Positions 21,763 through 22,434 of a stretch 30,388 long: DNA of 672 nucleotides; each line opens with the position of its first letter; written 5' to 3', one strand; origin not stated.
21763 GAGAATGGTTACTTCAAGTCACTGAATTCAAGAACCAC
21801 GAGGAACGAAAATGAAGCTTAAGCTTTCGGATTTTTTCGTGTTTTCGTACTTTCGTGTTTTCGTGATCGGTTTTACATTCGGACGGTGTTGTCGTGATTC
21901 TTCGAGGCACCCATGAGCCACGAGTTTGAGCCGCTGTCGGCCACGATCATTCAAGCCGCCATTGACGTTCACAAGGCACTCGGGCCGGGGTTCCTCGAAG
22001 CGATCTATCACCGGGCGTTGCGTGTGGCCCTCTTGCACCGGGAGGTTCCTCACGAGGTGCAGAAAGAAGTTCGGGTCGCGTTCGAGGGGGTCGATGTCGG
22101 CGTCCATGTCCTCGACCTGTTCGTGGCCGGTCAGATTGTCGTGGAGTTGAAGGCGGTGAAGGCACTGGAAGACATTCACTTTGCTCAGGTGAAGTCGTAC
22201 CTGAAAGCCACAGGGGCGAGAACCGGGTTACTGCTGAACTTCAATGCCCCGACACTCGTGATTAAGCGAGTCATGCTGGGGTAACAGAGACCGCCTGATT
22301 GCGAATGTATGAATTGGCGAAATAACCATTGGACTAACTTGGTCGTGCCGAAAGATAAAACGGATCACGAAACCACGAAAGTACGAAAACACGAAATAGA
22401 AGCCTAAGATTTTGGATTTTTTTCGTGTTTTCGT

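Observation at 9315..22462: A family of six intergenic hairpin elements that share an architecture (mirrored arrays of 8-10-nt periodic YACGRA units) but not a sequence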

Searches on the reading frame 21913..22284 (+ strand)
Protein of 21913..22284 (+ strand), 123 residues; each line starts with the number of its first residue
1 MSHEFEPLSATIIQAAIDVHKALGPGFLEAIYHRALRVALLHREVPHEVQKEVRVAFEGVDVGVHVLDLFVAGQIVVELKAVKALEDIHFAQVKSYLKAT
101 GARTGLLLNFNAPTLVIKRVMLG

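Call 8: search_protein_families(library=ncbifam, proteins=[window:21913-22284:+])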
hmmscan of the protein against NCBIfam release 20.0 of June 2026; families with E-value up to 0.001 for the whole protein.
window:21913-22284:+ (123 aa): 1 family
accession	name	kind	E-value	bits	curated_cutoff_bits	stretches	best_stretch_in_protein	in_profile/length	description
TIGR04256.1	GxxExxY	subfamily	6.6e-37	126.4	35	1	8-121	2-116/116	GxxExxY protein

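Call 9: search_protein_families(library=pfam, proteins=[window:21913-22284:+])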
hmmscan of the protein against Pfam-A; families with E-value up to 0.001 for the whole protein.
window:21913-22284:+ (123 aa): 1 family
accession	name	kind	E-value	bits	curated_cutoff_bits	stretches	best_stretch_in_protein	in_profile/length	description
PF13366.12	PDDEXK_3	-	8.9e-36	123.2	22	1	8-119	3-116/117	PD-(D/E)XK nuclease superfamily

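Call 15: find_homologous_proteins(query=window:21913-22284:+)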
Query window:21913-22284:+ (123 aa): 7966 proteins with E <= 0.001 among 8000 candidates; the best 120 are listed.
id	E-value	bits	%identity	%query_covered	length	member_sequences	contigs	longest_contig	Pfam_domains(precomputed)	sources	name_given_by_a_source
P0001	2.3e-70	252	98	100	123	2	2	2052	PF13366.13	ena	-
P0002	6.5e-55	202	76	100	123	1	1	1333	PF13366.13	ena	-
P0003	1.5e-54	201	80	100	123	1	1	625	PF13366.13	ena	-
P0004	2.3e-54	200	78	100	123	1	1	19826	PF13366.13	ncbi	-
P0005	2.4e-54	200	79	100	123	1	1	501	PF13366.13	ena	-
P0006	3.7e-54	200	80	100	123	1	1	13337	PF13366.13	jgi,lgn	jgi:GxxExxY protein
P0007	3.6e-53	197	76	100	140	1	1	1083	PF13366.13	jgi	jgi:GxxExxY protein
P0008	1.1e-52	195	72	100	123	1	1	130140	PF13366.13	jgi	jgi:GxxExxY protein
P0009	1.8e-52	194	73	100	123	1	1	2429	PF13366.13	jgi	-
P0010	4.0e-52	193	76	99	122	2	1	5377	PF13366.13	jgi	jgi:GxxExxY protein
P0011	6.4e-52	192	74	100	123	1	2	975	PF13366.13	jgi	jgi:GxxExxY protein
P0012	6.4e-52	192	76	100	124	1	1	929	PF13366.13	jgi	-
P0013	8.6e-52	192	77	99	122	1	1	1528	PF13366.13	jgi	jgi:GxxExxY protein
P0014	1.1e-51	192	74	99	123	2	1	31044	PF13366.13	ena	-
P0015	1.8e-51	191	73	98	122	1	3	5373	PF13366.13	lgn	-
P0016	4.3e-51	190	75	100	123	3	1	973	PF13366.13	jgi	jgi:GxxExxY protein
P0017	7.3e-51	189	74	100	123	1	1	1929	PF13366.13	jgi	jgi:GxxExxY protein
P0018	8.4e-51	189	74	100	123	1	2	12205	PF13366.13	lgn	-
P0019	9.1e-51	189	74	100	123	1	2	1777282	PF13366.13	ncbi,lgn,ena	-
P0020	1.2e-50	188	74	99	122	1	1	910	PF13366.13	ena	-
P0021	1.7e-50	188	73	100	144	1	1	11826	PF13366.13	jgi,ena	jgi:GxxExxY protein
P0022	2.6e-50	187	72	99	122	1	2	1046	PF13366.13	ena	-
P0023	4.4e-50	187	74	100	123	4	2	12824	PF13366.13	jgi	jgi:GxxExxY protein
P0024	5.5e-50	186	72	100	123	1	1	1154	PF13366.13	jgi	jgi:GxxExxY protein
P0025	6.0e-50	186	73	100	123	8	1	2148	PF13366.13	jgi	jgi:GxxExxY protein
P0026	7.6e-50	186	70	99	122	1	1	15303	PF13366.13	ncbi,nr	ncbi:MAG: GxxExxY protein [Pirellulales bacterium]|nr:GxxExxY protein [Pirellulales bacterium]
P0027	2.0e-49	184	73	99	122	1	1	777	PF13366.13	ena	-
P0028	2.1e-49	184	71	99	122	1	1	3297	PF13366.13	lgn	-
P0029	2.9e-49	184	73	99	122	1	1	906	PF13366.13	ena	-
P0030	2.9e-49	184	71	100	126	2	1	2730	PF13366.13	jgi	-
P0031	3.1e-49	184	74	100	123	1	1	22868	PF13366.13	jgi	jgi:GxxExxY protein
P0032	3.4e-49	184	70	100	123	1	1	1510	PF13366.13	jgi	jgi:GxxExxY protein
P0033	3.6e-49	184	72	99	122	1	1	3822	PF13366.13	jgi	-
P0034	5.0e-49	183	72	99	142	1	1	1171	PF13366.13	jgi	jgi:GxxExxY protein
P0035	5.4e-49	183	72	100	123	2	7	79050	PF13366.13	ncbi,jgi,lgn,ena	jgi:GxxExxY protein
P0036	7.0e-49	183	73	99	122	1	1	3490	PF13366.13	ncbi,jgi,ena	jgi:GxxExxY protein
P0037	7.5e-49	183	74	97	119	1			PF13366.13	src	-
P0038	9.5e-49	182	72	100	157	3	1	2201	PF13366.13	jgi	jgi:GxxExxY protein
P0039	1.1e-48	182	72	100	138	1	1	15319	PF13366.13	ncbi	-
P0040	1.1e-48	182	72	100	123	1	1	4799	PF13366.13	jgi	jgi:GxxExxY protein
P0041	1.1e-48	182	72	100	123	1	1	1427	PF13366.13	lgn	-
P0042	1.4e-48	182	69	100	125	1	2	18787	PF13366.13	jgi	jgi:GxxExxY protein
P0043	1.4e-48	182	72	99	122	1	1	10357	PF13366.13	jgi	jgi:GxxExxY protein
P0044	1.6e-48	182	70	99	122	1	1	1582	PF13366.13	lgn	-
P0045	2.4e-48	181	72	98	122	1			PF13366.13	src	-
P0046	2.6e-48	181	70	99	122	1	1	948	PF13366.13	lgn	-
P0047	2.7e-48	181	71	99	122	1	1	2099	PF13366.13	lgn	-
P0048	2.9e-48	181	71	100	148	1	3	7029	PF13366.13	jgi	jgi:GxxExxY protein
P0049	3.2e-48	181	70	99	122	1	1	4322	PF13366.13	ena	-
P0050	3.5e-48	180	70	99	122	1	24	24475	PF13366.13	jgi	jgi:GxxExxY protein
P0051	3.6e-48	180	71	100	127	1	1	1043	PF13366.13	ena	-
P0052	4.2e-48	180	70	99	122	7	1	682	PF13366.13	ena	-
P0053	4.3e-48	180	71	99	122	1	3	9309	PF13366.13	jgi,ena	-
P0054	4.6e-48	180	71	99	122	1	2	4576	PF13366.13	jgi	-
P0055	4.7e-48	180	72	98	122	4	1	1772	PF13366.13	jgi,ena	-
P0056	5.1e-48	180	72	100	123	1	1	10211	PF13366.13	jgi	jgi:GxxExxY protein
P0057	5.3e-48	180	70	99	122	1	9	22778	PF13366.13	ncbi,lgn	-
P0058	5.9e-48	180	71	100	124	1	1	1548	PF13366.13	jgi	jgi:GxxExxY protein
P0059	6.8e-48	180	70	99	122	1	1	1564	PF13366.13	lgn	-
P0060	7.2e-48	179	70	99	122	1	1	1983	PF13366.13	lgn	-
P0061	8.1e-48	179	71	99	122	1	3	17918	PF13366.13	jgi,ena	jgi:GxxExxY protein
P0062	8.1e-48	179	73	99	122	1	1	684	PF13366.13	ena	-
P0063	8.5e-48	179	73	99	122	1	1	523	PF13366.13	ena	-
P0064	8.9e-48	179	70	99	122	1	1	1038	PF13366.13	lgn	-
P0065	9.1e-48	179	72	99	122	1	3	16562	PF13366.13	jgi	jgi:GxxExxY protein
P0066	9.5e-48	179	70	99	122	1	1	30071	PF13366.13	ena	-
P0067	1.1e-47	179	69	99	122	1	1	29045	PF13366.13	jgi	jgi:GxxExxY protein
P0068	1.1e-47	179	70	100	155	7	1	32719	PF13366.13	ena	-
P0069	1.3e-47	179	71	100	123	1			PF13366.13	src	-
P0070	1.4e-47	179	70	99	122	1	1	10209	PF13366.13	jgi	jgi:GxxExxY protein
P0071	1.4e-47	178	69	99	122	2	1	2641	PF13366.13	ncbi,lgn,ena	-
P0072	1.5e-47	178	71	100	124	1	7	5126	PF13366.13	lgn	-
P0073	1.5e-47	178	68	100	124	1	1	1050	PF13366.13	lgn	-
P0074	1.6e-47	178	70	99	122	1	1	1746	PF13366.13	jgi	jgi:GxxExxY protein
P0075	1.8e-47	178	70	99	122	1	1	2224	PF13366.13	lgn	-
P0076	2.0e-47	178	70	100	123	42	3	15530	PF13366.13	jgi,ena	jgi:GxxExxY protein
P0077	2.0e-47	178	71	99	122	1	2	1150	PF13366.13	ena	-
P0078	2.2e-47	178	71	99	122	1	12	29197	PF13366.13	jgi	jgi:GxxExxY protein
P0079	2.3e-47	178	68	99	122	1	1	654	PF13366.13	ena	-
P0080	2.4e-47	178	70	99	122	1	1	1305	PF13366.13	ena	-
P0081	2.8e-47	178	70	99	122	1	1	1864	PF13366.13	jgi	jgi:GxxExxY protein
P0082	2.8e-47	178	69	99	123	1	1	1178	PF13366.13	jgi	jgi:GxxExxY protein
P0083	2.8e-47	178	70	99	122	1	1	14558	PF13366.13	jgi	jgi:GxxExxY protein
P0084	2.8e-47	178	72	99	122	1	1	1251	PF13366.13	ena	-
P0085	2.9e-47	178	72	99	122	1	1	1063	PF13366.13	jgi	jgi:GxxExxY protein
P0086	3.0e-47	177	71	99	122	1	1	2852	PF13366.13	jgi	jgi:GxxExxY protein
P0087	3.0e-47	177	71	99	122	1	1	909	PF13366.13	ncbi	-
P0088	3.2e-47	177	70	99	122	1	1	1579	PF13366.13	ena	-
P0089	3.4e-47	177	70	100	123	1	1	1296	PF13366.13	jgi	jgi:GxxExxY protein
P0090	3.4e-47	177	69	99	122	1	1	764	PF13366.13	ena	-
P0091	3.7e-47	177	68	99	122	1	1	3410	PF13366.13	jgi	jgi:GxxExxY protein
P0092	3.8e-47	177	70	99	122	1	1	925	PF13366.13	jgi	jgi:GxxExxY protein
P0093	4.1e-47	177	70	99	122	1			PF13366.13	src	-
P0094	4.2e-47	177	70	99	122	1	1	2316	PF13366.13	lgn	-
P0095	4.4e-47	177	71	100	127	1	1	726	PF13366.13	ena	-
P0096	4.6e-47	177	70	99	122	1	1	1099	PF13366.13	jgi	jgi:GxxExxY protein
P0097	4.6e-47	177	70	99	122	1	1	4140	PF13366.13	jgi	jgi:GxxExxY protein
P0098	4.6e-47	177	70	100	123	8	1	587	PF13366.13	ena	-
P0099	4.7e-47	177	67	100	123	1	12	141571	PF13366.13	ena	-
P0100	4.7e-47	177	69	98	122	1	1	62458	PF13366.13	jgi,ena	jgi:GxxExxY protein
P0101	4.8e-47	177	71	99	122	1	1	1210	PF13366.13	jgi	jgi:GxxExxY protein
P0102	5.1e-47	177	70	99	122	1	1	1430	PF13366.13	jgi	jgi:GxxExxY protein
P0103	5.3e-47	177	71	99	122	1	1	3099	PF13366.13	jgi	jgi:GxxExxY protein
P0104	5.4e-47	177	70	99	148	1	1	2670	PF13366.13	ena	-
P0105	6.0e-47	176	70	99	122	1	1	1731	PF13366.13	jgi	jgi:GxxExxY protein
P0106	6.3e-47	176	70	99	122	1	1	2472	PF13366.13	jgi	jgi:GxxExxY protein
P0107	6.4e-47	176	70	99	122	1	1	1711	PF13366.13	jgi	-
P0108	6.8e-47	176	68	99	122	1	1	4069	PF13366.13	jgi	jgi:GxxExxY protein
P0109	6.8e-47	176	72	99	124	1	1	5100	PF13366.13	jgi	jgi:GxxExxY protein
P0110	6.9e-47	176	70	99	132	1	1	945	PF13366.13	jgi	jgi:GxxExxY protein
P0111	7.4e-47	176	69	98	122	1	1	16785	PF13366.13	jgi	jgi:GxxExxY protein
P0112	7.8e-47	176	68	99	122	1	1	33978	PF13366.13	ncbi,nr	ncbi:MAG: GxxExxY protein [Gemmataceae bacterium]|nr:GxxExxY protein [Gemmataceae bacterium]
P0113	7.9e-47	176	70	99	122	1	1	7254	PF13366.13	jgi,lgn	-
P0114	8.3e-47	176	69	99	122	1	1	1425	PF13366.13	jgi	jgi:GxxExxY protein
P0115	8.9e-47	176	66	100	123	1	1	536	PF13366.13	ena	-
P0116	8.9e-47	176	67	99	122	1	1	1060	PF13366.13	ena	-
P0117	9.1e-47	176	71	100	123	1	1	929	PF13366.13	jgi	jgi:GxxExxY protein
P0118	1.0e-46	176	67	99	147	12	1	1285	PF13366.13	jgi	jgi:GxxExxY protein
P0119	1.1e-46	176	71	99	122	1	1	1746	PF13366.13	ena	-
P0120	1.1e-46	176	70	99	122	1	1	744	PF13366.13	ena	-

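Call 19: find_encoding_contigs(protein=P0019, flank=10000, max_places=4)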
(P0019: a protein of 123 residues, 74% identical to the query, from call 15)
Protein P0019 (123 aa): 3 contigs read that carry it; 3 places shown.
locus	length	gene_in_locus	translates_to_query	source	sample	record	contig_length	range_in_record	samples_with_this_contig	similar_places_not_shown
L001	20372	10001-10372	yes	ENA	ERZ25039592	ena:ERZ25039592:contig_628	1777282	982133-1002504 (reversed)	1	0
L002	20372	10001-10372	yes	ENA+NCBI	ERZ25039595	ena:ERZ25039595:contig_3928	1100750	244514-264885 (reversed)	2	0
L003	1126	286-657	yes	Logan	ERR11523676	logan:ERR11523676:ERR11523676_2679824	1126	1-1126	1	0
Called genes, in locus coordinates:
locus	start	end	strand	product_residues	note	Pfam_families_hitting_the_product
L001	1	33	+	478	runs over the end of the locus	-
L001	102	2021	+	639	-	PF02129:Peptidase_S15, PF08530:PepX_C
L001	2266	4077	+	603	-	PF02129:Peptidase_S15, PF00326:Peptidase_S9 (faint), PF08530:PepX_C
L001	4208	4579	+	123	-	PF01740:STAS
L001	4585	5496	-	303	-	PF00248:Aldo_ket_red (weak)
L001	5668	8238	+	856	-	PF07635:PSCyt1, PF07583:PSCyt2, PF07587:PSD1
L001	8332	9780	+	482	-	PF07394:DUF1501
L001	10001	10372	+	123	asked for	PF13366:PDDEXK_3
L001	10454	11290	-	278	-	-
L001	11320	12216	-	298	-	PF07394:DUF1501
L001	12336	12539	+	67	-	-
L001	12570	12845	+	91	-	-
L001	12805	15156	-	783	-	PF07583:PSCyt2, PF07587:PSD1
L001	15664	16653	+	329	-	PF03737:RraA-like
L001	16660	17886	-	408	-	PF03841:SelA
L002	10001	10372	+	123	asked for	PF13366:PDDEXK_3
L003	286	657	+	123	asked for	PF13366:PDDEXK_3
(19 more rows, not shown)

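Call 20: find_encoding_contigs(protein=P0099, flank=10000, max_places=10)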
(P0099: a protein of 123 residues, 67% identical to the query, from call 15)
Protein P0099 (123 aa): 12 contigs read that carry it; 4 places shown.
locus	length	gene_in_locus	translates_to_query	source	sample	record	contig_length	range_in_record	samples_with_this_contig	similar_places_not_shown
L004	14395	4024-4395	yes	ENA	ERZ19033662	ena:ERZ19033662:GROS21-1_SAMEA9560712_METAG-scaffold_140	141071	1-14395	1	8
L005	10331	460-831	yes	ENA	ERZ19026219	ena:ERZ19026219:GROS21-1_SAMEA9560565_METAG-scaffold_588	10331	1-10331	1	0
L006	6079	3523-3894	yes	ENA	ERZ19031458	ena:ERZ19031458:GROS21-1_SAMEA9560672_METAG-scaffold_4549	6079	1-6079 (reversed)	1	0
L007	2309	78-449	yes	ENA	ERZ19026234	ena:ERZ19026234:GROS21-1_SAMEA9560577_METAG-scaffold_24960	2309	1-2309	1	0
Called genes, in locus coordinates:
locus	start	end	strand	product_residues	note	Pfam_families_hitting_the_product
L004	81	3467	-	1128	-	PF00989:PAS, PF08448:PAS_4, PF13426:PAS_9, PF00989:PAS, PF13426:PAS_9, PF00512:HisKA, PF02518:HATPase_c, PF00072:Response_reg, +2 more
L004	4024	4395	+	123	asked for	PF13366:PDDEXK_3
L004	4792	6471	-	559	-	PF04542:Sigma70_r2, PF07638:Sigma70_ECF (weak), PF04545:Sigma70_r4, PF08281:Sigma70_r4_2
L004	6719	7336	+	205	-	PF00160:Pro_isomerase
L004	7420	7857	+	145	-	PF13673:Acetyltransf_10, PF00583:Acetyltransf_1, PF13508:Acetyltransf_7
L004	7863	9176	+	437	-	PF13679:Methyltransf_32, PF05206:TRM13 (faint), PF13847:Methyltransf_31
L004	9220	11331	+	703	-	PF04151:PPC (weak)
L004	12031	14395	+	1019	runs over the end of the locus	-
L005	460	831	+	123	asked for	PF13366:PDDEXK_3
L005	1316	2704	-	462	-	-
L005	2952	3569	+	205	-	PF00160:Pro_isomerase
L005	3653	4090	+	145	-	PF13673:Acetyltransf_10, PF00583:Acetyltransf_1, PF13508:Acetyltransf_7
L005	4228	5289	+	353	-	PF13679:Methyltransf_32, PF05206:TRM13 (faint), PF13847:Methyltransf_31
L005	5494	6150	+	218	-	-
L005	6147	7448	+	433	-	-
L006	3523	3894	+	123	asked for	PF13366:PDDEXK_3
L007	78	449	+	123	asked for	PF13366:PDDEXK_3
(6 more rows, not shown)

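Call 32: find_related_loci(query=A1, collection=metagenome_contigs, flank=3000)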
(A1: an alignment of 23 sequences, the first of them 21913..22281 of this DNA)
Query A1 (123 aa) in metagenome_contigs; peptide patterns used: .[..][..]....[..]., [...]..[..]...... (x = any residue, [..] = any of these).
600 stretches matched a pattern (row limit reached: there are more); 579 encode a relative of the query (tblastn E <= 1e-3); the best 80 are kept; 80 distinct loci.
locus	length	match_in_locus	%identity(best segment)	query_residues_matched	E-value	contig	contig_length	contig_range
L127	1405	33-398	71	1-122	3e-55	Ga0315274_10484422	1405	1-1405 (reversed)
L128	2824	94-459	70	1-122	2e-53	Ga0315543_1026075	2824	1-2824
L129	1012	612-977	68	1-122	1e-53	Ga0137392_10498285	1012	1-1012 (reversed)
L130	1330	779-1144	65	1-122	7e-51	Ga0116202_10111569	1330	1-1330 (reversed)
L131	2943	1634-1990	66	1-119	1e-48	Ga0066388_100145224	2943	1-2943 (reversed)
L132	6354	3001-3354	66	1-118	3e-48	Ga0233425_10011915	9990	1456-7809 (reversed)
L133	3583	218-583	65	1-122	4e-48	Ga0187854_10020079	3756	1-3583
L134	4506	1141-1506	65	1-122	4e-48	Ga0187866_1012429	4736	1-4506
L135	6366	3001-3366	70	1-122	2e-47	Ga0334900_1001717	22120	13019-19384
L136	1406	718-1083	66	1-122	1e-48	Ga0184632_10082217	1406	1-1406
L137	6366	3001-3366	64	1-122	3e-46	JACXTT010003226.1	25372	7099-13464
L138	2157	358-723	63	1-122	2e-46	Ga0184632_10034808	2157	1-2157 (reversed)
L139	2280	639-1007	60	1-123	6e-46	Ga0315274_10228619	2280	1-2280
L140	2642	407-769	57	1-121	4e-44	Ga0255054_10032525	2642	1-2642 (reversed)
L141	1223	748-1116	59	1-123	4e-46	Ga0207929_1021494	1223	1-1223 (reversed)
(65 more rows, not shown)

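Call 42: find_encoding_contigs(protein=P0001, flank=10000, max_places=4)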
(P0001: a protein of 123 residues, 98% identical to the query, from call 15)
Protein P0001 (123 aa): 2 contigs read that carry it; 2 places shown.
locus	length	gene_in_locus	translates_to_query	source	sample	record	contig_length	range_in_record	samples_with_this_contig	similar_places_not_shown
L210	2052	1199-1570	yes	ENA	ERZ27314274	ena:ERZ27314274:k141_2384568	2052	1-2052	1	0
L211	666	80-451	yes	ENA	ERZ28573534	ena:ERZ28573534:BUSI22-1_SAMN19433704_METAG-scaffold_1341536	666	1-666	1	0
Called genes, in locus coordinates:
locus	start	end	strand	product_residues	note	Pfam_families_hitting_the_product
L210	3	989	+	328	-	?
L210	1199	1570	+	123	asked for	PF13366:PDDEXK_3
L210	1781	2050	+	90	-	?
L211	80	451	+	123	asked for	PF13366:PDDEXK_3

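Call 51: search_solved_structures(query=A1, max_evalue=10)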
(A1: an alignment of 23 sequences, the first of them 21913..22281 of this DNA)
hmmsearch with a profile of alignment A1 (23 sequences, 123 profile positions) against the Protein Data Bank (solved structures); distinct sequences matched with E-value up to 10: 0.

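Call 56: predict_structure(alignment_id=A1)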
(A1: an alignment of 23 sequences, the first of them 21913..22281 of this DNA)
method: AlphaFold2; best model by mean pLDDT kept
length: 123 residues; sequences in the alignment: 23
mean_pLDDT: 88.2   pTM: 0.81
mean pLDDT of the five models: 88.2, 86.7, 82.0, 55.3, 51.5
residues with pLDDT >= 90: 70; 70-90: 46; 50-70: 5; < 50: 2
segments of 3 or more residues with pLDDT < 50: none
pLDDT, mean of each block of 10 residues (from residue 1): 77 96 90 95 90 84 89 91 76 91 92 89 84
secondary structure, 60 per line:
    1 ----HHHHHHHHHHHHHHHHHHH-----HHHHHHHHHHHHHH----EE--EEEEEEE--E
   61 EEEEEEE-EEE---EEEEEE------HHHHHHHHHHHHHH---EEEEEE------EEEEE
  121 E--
elements in order: H5-23 H29-42 E51-57 E60-67 E69-71 E75-80 H87-100 E104-109 E116-121

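Call 59: fold_search(model_id=the predicted structure, library=pdb)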
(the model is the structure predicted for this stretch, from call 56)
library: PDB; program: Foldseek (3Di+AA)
matches with E <= 10: 424; with E <= 0.001: 2
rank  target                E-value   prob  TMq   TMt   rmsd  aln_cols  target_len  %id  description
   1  4ic1_B                4.3e-04  1.00  0.55  0.36  13.0       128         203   18  Crystal structure of SSO0001 (released 2013-01-16)
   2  4ic1_A                5.2e-04  1.00  0.57  0.37  12.9       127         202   20  Crystal structure of SSO0001 (released 2013-01-16)
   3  4ic1_G                1.2e-03  1.00  0.55  0.35   4.0       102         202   22  Crystal structure of SSO0001 (released 2013-01-16)
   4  4ic1_D                1.5e-03  1.00  0.55  0.35  13.1       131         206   18  Crystal structure of SSO0001 (released 2013-01-16)
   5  3syy                  6.1e-03  1.00  0.52  0.35   3.8       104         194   10  Crystal Structure of an alkaline exonuclease (LHK-Exo) from Laribacter hongkongensis (released 2012-02-15)
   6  5zyv_A                9.9e-03  0.96  0.43  0.30  11.4       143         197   13  Crystal structure of human MGME1 with single strand DNA2 and Ca2+ (released 2018-09-19)
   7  6m9k_B                1.3e-02  0.99  0.52  0.31  14.7       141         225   11  Crystal structure of lambda exonuclease in complex with the Red beta C-terminal domain (released 2019-01-02)
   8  3slp_A                1.4e-02  0.99  0.53  0.31  14.8       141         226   11  Crystal Structure of Lambda Exonuclease in Complex with a 12 BP Symmetric DNA Duplex (released 2011-07-20)
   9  3sm4_B                1.9e-02  0.99  0.55  0.32  13.7       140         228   10  Crystal Structure of the K131A Mutant of Lambda Exonuclease in Complex with a 5'-Phosphorylated 14-mer/12-mer Duplex a (released 2011-07-20)
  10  3sz4                  2.3e-02  1.00  0.53  0.36   3.6       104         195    9  Crystal Structure of LHK-Exo in complex with dAMP (released 2012-02-15)
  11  3sm4_C                2.3e-02  0.97  0.52  0.30  15.1       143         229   10  Crystal Structure of the K131A Mutant of Lambda Exonuclease in Complex with a 5'-Phosphorylated 14-mer/12-mer Duplex a (released 2011-07-20)
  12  9iab_A                2.5e-02  0.57  0.35  0.19  13.1       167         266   10  Structure of the Argonaute-associated Cas4 family protein 1 (ACE1) from Chroococcidiopsis thermalis (CtACE1) (released 2025-04-23)
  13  3k93                  3.6e-02  0.84  0.45  0.27  14.8       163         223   10  Crystal structure of phage related exonuclease (YP_719632.1) from HAEMOPHILUS SOMNUS 129PT at 2.15 A resolution (released 2009-11-03)
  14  5zyw                  4.1e-02  0.75  0.41  0.25  11.5       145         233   16  The crystal structure of apo-HsMGME1 with Mn2+ (released 2018-09-19)
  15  3sm4_A                4.3e-02  0.92  0.50  0.30  15.4       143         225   11  Crystal Structure of the K131A Mutant of Lambda Exonuclease in Complex with a 5'-Phosphorylated 14-mer/12-mer Duplex a (released 2011-07-20)
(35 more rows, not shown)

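Call 72: find_encoding_contigs(protein=P0050, flank=3000, max_places=10)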
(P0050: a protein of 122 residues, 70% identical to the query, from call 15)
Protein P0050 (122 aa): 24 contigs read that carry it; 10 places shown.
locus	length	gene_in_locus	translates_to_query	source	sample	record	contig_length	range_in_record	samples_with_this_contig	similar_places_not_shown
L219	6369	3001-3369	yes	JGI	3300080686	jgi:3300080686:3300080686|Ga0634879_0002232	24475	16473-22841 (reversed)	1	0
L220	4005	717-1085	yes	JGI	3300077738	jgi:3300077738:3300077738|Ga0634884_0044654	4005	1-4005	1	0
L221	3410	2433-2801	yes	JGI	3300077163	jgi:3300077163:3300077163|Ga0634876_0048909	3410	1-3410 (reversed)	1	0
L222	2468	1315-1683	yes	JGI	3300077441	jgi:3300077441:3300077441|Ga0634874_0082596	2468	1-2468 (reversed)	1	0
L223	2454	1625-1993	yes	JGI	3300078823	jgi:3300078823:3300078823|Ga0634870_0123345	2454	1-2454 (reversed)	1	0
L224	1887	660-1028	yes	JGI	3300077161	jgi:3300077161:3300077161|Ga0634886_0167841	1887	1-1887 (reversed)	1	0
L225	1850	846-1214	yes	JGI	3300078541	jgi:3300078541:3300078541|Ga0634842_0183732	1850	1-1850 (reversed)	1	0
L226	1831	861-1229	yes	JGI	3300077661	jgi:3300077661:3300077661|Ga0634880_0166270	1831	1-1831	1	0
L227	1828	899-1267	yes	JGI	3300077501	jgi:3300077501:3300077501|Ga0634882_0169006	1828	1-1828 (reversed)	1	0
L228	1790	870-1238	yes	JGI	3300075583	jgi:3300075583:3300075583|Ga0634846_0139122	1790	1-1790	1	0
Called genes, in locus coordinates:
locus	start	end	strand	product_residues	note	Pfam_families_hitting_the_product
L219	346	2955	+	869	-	PF07635:PSCyt1, PF13442:Cytochrome_CBB3 (faint), PF07583:PSCyt2, PF07587:PSD1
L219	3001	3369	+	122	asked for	PF13366:PDDEXK_3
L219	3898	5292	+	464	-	PF07394:DUF1501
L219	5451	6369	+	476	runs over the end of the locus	PF07394:DUF1501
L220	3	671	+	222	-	?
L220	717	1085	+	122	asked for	PF13366:PDDEXK_3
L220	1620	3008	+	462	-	PF07394:DUF1501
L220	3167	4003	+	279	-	?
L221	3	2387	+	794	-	PF07583:PSCyt2, PF07587:PSD1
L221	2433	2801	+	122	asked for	PF13366:PDDEXK_3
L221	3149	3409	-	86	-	?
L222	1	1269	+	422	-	?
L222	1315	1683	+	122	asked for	PF13366:PDDEXK_3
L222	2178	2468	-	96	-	?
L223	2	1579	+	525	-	?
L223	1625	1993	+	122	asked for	PF13366:PDDEXK_3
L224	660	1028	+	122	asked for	PF13366:PDDEXK_3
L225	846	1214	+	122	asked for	PF13366:PDDEXK_3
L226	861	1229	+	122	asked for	PF13366:PDDEXK_3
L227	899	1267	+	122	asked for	PF13366:PDDEXK_3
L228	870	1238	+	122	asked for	PF13366:PDDEXK_3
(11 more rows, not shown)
